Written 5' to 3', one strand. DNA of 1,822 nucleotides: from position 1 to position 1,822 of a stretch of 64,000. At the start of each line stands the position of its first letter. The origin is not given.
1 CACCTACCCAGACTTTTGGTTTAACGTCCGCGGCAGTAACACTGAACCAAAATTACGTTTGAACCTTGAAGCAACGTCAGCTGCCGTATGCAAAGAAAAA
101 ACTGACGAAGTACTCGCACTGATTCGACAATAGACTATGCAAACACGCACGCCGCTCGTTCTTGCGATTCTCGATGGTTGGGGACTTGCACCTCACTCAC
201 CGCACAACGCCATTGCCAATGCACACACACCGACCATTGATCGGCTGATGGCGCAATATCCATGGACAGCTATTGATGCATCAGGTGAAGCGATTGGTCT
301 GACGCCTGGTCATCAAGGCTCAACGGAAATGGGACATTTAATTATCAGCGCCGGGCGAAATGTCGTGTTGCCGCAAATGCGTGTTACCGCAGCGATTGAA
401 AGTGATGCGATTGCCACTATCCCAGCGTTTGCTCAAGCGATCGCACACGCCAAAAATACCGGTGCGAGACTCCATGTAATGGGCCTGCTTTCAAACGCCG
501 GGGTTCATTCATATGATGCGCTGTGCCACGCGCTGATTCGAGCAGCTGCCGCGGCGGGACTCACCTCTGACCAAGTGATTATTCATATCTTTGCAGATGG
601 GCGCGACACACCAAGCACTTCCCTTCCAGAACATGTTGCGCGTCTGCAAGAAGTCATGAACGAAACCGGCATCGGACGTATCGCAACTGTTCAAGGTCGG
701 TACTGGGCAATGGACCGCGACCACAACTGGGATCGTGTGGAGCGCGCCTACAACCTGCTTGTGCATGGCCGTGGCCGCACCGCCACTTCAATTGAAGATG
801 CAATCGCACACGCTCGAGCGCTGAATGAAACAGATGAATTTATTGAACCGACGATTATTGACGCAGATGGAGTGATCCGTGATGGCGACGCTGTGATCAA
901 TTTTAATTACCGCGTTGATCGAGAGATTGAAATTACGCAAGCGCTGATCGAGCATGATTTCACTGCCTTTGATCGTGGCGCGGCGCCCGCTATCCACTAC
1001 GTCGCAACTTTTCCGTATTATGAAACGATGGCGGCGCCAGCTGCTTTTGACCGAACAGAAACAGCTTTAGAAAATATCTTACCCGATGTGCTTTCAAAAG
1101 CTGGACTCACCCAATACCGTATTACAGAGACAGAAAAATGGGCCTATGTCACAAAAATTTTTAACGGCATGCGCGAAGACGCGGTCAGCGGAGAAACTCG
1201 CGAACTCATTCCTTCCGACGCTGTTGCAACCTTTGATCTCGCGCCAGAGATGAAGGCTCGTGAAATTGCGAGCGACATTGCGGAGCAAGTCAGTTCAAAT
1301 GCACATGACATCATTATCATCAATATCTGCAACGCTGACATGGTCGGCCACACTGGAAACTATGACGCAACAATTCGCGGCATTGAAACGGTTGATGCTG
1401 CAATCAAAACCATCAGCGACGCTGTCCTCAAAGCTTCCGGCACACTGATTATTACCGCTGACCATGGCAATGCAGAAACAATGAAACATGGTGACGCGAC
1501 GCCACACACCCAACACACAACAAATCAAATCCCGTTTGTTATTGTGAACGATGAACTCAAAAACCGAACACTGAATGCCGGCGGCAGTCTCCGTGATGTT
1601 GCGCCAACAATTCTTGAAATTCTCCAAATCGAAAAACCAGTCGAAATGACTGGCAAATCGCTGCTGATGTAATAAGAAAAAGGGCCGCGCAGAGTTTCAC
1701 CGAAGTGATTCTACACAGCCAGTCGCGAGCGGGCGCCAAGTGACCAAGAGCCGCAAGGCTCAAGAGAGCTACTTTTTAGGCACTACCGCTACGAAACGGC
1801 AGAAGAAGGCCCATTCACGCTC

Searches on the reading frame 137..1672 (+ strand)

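Call 10: search_protein_families(library=pfam, proteins=[window:137-1672:+], max_evalue=0.001)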
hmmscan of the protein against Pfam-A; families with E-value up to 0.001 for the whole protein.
window:137-1672:+ (511 aa): 3 families
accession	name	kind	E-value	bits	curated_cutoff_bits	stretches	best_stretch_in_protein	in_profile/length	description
PF01676.23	Metalloenzyme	-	1.4e-72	244.6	24.3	1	6-500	2-252/252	Metalloenzyme superfamily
PF06415.18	iPGM_N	-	1.8e-66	224.2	27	1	83-294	1-215/217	BPG-independent PGAM N-terminus (iPGM_N)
PF00884.28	Sulfatase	-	2.7e-05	24.1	25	1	407-497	201-300/301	Sulfatase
